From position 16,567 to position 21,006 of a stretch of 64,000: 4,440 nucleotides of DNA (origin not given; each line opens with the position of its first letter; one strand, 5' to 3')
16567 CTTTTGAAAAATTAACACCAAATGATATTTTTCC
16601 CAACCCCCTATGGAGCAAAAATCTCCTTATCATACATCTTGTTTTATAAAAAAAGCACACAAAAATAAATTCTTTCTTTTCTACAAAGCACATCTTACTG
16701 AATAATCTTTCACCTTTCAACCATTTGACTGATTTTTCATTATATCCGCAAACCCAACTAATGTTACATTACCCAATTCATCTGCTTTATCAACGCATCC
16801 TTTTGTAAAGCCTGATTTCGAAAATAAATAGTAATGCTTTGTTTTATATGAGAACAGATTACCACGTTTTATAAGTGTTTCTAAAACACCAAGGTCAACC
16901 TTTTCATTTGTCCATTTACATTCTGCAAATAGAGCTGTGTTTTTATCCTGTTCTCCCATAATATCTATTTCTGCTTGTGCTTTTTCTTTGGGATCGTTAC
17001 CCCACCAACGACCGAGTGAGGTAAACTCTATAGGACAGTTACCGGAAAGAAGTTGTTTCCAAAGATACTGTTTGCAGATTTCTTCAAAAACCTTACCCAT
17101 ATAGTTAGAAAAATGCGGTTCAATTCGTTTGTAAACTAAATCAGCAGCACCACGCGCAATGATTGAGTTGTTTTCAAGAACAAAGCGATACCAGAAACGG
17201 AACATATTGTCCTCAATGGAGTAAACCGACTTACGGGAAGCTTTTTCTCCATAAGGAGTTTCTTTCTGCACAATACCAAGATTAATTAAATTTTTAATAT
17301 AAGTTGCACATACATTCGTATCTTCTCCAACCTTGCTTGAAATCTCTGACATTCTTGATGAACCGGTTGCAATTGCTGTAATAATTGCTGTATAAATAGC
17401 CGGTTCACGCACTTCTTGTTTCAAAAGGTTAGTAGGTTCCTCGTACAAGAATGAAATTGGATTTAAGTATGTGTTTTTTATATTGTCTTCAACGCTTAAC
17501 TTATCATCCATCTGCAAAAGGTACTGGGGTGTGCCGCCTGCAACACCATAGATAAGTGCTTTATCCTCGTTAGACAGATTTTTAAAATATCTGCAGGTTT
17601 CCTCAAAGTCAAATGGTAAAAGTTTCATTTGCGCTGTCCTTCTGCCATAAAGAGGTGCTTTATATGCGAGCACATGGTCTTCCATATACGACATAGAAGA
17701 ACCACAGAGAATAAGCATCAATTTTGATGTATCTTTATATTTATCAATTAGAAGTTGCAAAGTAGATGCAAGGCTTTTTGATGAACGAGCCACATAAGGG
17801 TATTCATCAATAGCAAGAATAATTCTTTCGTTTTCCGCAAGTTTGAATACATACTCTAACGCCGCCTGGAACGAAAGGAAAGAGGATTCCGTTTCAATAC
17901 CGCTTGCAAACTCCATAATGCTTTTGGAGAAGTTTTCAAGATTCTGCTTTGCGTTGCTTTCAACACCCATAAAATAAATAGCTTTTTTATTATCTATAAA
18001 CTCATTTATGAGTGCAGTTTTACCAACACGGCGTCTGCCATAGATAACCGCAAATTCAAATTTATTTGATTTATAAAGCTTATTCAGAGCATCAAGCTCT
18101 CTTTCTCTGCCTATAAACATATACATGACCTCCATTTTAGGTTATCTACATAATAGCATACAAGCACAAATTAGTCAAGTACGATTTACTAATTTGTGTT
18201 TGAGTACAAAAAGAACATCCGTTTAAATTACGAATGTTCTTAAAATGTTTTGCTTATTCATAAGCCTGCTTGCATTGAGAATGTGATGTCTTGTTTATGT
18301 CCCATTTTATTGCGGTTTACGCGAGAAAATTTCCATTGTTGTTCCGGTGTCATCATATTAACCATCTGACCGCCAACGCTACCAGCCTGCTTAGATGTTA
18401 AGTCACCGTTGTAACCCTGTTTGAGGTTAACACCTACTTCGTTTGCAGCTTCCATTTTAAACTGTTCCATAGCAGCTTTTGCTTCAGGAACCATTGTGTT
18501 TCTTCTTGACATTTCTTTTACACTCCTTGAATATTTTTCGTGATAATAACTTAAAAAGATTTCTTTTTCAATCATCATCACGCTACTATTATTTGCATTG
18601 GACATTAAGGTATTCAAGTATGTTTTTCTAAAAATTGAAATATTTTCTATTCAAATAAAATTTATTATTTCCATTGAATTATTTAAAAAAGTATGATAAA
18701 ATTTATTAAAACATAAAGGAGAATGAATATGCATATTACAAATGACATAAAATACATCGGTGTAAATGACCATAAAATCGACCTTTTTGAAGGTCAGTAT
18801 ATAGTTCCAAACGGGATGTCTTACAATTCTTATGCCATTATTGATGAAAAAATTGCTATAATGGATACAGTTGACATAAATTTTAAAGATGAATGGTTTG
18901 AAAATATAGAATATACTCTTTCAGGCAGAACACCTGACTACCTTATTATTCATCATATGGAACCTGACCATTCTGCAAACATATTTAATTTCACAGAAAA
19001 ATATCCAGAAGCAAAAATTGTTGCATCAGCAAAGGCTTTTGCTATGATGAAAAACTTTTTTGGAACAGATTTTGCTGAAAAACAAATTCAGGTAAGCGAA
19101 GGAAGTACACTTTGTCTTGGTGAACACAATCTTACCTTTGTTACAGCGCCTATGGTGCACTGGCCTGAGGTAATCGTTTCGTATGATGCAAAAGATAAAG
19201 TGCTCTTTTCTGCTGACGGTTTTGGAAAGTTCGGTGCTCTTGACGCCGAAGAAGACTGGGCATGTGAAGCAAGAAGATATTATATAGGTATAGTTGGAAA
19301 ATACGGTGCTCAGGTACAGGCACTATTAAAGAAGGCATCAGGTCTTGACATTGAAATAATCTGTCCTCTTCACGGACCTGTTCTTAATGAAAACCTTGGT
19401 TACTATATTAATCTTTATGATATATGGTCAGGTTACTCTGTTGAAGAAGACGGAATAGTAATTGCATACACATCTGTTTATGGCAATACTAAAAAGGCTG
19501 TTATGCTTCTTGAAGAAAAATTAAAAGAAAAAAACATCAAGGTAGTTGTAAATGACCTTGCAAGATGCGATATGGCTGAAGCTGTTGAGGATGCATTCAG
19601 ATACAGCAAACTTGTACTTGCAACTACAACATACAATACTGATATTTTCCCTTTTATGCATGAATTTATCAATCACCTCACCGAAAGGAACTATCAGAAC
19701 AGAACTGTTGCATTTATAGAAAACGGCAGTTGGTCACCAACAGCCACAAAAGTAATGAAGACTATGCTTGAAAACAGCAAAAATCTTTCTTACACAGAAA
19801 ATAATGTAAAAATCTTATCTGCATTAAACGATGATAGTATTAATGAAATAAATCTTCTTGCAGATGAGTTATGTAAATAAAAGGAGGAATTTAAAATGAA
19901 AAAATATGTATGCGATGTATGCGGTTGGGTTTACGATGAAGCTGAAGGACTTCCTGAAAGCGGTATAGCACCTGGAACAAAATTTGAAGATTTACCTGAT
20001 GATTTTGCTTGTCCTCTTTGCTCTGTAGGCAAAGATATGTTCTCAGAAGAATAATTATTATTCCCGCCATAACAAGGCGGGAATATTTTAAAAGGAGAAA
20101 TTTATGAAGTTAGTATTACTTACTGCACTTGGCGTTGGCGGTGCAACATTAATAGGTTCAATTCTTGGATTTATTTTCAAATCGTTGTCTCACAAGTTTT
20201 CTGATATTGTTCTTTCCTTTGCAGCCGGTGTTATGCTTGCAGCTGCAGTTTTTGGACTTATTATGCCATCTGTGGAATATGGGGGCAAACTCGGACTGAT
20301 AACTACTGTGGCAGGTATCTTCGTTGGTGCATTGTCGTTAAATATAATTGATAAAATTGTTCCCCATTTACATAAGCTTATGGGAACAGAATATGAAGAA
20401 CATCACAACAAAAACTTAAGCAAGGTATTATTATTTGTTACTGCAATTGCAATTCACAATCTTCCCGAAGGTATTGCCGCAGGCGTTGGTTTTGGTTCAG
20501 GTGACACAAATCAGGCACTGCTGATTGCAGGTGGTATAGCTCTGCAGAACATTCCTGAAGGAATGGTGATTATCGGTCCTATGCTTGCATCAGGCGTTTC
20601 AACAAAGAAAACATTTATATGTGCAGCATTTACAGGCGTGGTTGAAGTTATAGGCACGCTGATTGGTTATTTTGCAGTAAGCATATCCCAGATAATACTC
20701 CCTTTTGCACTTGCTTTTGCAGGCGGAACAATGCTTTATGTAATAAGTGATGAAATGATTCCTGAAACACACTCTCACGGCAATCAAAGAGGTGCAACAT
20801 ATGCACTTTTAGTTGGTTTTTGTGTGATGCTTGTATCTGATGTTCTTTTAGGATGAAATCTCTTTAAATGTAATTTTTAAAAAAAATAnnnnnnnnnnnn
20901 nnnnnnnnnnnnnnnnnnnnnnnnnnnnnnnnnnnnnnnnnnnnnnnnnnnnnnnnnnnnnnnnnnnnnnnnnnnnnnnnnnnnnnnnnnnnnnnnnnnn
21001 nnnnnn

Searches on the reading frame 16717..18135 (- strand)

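Call 4: search_protein_families(library=pfam, proteins=[window:16717-18135:-])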
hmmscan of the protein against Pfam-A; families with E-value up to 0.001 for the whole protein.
window:16717-18135:- (472 aa): 5 families
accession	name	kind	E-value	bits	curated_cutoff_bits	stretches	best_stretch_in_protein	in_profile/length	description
PF01637.24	ATPase_2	-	2.9e-31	109.5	33.2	1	7-208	1-224/225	ATPase domain predominantly from Archaea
PF03008.20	DUF234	-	7.1e-29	100.6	22.5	1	315-411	1-93/100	Archaea bacterial proteins of unknown function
PF13173.12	AAA_14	-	4.3e-10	40.1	27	1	27-181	3-129/129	AAA domain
PF13191.12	AAA_16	-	1.3e-06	29.4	32.6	1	7-90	2-95/167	AAA ATPase domain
PF13401.12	AAA_22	-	0.00029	21.6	27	1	28-146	7-123/130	AAA domain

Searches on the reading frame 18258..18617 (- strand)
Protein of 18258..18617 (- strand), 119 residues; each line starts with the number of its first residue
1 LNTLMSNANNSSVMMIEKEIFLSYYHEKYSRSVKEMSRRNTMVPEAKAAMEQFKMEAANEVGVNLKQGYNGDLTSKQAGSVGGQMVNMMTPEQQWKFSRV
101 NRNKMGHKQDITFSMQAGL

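Call 4: search_protein_families(library=pfam, proteins=[window:18258-18617:-])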
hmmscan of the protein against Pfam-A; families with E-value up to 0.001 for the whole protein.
window:18258-18617:- (119 aa): 1 family
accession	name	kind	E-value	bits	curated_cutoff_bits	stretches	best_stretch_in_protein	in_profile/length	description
PF00269.25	SASP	-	2.1e-23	82.5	22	1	40-90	2-52/59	Small, acid-soluble spore proteins, alpha/beta type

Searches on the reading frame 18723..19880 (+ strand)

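Call 4: search_protein_families(library=pfam, proteins=[window:18723-19880:+])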
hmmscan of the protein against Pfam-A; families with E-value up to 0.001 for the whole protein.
window:18723-19880:+ (385 aa): 4 families
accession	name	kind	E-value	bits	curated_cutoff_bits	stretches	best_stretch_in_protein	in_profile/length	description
PF19583.5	ODP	-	8.6e-17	62.1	27.2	1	34-218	3-194/194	ODP family beta lactamase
PF12724.12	Flavodoxin_5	-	8.2e-08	33.1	27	1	246-351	1-102/145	Flavodoxin domain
PF00753.33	Lactamase_B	-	5.4e-07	30.2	22.7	1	67-184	40-164/196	Metallo-beta-lactamase superfamily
PF00258.30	Flavodoxin_1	-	1.9e-05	25.3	25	1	247-327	1-87/143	Flavodoxin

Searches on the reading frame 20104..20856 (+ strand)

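Call 4: search_protein_families(library=pfam, proteins=[window:20104-20856:+])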
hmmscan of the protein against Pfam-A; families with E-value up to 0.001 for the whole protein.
window:20104-20856:+ (250 aa): 1 family
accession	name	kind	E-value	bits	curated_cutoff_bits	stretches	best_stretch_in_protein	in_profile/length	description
PF02535.28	Zip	-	1.5e-28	100.4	35.1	2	104-244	175-321/323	ZIP Zinc transporter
